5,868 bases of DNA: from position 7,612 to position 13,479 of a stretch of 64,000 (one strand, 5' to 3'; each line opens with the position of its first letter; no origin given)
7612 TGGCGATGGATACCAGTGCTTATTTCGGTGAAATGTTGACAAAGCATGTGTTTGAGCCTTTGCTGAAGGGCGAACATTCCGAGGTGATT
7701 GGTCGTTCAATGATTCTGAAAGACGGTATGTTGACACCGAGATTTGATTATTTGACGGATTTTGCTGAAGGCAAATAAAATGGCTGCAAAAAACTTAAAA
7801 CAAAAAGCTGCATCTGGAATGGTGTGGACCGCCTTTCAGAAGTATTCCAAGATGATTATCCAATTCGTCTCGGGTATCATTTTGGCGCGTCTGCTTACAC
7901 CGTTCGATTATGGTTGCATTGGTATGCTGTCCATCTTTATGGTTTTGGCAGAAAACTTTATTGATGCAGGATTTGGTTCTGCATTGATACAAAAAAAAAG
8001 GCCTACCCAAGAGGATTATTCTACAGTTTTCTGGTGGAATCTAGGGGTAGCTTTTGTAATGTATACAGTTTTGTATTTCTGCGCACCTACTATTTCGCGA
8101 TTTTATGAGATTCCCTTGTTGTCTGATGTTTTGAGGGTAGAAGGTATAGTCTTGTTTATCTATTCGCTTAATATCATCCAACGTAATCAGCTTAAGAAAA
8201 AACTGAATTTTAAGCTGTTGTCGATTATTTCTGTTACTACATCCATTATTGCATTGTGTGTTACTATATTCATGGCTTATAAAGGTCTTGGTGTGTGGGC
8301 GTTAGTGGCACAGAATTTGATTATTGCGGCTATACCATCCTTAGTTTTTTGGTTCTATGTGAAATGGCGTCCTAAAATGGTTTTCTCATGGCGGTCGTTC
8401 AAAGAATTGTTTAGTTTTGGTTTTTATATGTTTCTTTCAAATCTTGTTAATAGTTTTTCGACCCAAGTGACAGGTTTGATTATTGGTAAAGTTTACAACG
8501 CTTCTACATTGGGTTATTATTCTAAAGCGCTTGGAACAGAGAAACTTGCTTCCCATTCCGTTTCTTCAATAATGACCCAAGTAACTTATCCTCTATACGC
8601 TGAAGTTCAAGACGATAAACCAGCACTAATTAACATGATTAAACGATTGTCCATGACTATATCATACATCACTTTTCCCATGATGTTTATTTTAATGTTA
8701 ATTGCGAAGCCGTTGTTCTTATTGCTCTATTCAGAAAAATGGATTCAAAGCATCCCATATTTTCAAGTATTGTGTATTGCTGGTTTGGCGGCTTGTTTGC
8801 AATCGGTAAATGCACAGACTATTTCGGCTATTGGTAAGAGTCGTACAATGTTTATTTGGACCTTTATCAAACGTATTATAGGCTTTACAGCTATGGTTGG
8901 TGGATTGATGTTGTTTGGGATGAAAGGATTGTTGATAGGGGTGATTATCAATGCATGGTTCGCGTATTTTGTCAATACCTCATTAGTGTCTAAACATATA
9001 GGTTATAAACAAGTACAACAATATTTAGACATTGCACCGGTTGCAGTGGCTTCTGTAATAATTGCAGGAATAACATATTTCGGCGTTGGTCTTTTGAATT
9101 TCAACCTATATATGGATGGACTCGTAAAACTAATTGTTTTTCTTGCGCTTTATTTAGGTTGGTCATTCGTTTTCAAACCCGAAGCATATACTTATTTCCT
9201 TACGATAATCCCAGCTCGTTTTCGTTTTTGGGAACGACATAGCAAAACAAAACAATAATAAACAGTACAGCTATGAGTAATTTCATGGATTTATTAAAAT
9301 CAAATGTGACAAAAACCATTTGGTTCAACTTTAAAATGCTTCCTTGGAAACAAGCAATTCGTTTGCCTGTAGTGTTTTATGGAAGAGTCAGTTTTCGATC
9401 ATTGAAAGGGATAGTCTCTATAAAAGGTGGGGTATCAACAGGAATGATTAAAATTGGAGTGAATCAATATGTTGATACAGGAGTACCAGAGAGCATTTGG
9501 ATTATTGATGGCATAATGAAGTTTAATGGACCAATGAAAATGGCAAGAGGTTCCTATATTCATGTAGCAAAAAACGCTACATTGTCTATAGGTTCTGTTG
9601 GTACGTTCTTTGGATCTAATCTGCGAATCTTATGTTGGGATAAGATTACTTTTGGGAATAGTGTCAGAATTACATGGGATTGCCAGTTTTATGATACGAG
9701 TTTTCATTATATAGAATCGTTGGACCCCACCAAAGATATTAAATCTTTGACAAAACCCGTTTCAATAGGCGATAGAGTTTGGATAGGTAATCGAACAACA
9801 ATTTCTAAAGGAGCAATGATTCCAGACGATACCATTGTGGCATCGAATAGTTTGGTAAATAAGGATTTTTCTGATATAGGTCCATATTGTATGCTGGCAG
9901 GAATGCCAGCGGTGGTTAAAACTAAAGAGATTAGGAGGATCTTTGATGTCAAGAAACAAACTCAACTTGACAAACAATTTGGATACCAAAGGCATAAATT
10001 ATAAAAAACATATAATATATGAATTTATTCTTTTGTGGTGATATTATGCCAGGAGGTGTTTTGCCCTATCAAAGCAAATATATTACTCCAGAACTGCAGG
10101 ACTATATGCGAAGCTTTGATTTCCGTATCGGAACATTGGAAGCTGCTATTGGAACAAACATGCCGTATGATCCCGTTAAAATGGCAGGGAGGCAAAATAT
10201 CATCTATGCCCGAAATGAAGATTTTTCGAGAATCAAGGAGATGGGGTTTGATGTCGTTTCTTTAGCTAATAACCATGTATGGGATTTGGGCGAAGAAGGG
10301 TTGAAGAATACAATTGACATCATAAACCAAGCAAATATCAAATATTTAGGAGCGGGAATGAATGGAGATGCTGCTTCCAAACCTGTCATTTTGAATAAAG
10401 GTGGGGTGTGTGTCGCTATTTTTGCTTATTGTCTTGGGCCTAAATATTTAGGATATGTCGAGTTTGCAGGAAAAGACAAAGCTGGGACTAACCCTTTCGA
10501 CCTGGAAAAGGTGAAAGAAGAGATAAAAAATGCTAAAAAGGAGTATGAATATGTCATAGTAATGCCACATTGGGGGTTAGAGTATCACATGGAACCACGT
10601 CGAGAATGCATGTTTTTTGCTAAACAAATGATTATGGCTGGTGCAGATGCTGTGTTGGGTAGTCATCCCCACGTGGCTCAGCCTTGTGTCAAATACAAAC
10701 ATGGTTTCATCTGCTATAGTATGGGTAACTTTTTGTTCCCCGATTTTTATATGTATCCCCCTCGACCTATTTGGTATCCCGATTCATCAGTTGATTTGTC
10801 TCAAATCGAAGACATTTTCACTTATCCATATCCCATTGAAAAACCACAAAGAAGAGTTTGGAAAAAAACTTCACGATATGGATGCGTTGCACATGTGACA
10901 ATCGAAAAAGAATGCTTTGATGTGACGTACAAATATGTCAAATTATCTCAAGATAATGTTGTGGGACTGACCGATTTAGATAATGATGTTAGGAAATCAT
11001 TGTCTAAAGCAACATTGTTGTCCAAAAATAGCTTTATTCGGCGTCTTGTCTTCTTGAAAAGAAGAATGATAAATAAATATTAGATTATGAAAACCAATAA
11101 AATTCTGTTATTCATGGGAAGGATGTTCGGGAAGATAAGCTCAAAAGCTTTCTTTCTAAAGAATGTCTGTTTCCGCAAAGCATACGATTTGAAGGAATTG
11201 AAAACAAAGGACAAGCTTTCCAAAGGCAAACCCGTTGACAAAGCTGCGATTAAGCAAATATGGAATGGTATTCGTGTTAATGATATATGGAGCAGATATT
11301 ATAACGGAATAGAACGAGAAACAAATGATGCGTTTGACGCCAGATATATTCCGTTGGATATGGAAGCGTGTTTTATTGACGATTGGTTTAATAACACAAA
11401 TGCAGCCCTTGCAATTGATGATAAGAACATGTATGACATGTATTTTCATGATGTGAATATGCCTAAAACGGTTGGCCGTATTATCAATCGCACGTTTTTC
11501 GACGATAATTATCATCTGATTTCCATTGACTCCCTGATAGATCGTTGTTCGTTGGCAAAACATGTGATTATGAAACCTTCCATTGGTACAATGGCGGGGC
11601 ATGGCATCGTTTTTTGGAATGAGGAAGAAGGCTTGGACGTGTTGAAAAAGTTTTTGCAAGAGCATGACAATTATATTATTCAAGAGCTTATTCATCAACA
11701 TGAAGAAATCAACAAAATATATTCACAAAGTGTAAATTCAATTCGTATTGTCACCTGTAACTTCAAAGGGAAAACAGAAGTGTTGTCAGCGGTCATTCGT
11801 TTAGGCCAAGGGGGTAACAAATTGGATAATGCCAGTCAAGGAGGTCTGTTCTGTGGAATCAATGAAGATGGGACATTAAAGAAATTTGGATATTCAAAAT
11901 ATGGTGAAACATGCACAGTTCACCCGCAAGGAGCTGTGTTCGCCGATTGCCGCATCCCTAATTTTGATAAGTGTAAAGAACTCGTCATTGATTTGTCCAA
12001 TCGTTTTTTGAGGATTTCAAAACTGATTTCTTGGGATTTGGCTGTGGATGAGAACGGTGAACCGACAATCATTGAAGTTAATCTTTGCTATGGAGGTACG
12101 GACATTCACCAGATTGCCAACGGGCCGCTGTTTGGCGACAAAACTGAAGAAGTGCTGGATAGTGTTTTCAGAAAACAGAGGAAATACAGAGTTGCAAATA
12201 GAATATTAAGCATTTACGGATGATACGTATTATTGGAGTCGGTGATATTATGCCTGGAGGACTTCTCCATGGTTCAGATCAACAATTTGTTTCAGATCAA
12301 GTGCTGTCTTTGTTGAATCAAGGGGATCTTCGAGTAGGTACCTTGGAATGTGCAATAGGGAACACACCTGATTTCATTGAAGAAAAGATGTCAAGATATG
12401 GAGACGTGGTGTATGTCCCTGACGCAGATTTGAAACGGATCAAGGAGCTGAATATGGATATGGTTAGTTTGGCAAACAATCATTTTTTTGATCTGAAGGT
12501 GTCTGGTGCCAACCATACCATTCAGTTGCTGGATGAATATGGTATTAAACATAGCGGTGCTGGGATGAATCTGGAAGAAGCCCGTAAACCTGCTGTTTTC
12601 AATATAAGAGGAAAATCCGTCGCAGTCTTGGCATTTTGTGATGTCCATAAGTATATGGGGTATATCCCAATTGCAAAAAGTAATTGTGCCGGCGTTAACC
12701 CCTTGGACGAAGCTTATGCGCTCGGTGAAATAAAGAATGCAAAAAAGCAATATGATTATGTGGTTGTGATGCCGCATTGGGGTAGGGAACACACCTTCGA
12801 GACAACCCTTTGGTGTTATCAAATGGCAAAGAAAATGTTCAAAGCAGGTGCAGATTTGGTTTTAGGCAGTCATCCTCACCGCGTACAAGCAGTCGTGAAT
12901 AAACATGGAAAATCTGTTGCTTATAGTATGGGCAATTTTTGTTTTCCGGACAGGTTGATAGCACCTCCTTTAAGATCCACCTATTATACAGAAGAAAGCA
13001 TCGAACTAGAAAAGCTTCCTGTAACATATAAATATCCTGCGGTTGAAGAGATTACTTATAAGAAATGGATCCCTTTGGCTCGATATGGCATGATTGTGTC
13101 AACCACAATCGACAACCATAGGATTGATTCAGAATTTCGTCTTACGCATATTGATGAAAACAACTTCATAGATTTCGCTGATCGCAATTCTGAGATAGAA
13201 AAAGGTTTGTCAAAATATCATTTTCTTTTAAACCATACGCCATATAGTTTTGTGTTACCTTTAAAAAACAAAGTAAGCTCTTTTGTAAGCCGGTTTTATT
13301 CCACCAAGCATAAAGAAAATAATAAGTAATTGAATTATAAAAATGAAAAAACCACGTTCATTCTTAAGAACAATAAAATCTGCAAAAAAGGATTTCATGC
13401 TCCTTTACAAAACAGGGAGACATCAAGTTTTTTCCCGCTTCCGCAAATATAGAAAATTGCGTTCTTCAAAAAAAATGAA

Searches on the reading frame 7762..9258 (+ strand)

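Call 7: search_protein_families(library=pfam, proteins=[window:7762-9258:+], max_evalue=0.001)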
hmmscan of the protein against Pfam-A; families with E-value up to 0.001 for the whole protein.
window:7762-9258:+ (498 aa): 2 families
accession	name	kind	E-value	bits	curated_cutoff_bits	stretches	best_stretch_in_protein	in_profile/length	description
PF13440.11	Polysacc_synt_3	-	2.2e-92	309.9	23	1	40-332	1-293/293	Polysaccharide biosynthesis protein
PF01943.22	Polysacc_synt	-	2.2e-37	129.4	28.2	1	19-282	4-273/274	Polysaccharide biosynthesis protein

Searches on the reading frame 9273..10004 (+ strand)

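Call 7: search_protein_families(library=pfam, proteins=[window:9273-10004:+], max_evalue=0.001)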
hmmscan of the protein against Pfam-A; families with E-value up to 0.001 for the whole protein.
window:9273-10004:+ (243 aa): 1 family
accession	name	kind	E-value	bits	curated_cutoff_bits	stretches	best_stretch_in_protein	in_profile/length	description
PF00132.30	Hexapep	-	5.3e-06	26.4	27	1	163-196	2-35/36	Bacterial transferase hexapeptide (six repeats)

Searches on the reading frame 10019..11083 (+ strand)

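Call 7: search_protein_families(library=pfam, proteins=[window:10019-11083:+], max_evalue=0.001)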
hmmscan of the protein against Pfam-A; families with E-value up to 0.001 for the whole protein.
window:10019-11083:+ (354 aa): 1 family
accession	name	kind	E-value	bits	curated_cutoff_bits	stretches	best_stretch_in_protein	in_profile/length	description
PF09587.15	PGA_cap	-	2.4e-61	207.9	27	1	3-241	2-254/255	Bacterial capsule synthesis protein PGA_cap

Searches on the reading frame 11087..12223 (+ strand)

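Call 7: search_protein_families(library=pfam, proteins=[window:11087-12223:+], max_evalue=0.001)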
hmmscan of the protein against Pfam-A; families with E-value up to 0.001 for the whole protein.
window:11087-12223:+ (378 aa): 2 families
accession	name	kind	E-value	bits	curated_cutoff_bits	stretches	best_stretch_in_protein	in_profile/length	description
PF14397.11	ATPgrasp_ST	-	2.7e-42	145.3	31.4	1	101-354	10-274/278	Sugar-transfer associated ATP-grasp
PF14398.11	ATPgrasp_YheCD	-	3.3e-05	23.7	26.8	0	180-257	93-165/255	YheC/D like ATP-grasp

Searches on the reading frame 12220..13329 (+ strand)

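Call 7: search_protein_families(library=pfam, proteins=[window:12220-13329:+], max_evalue=0.001)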
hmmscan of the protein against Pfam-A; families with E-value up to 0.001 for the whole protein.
window:12220-13329:+ (369 aa): 1 family
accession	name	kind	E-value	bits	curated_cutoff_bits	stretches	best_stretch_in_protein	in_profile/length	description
PF09587.15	PGA_cap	-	1.1e-55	189.4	27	1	4-242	2-253/255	Bacterial capsule synthesis protein PGA_cap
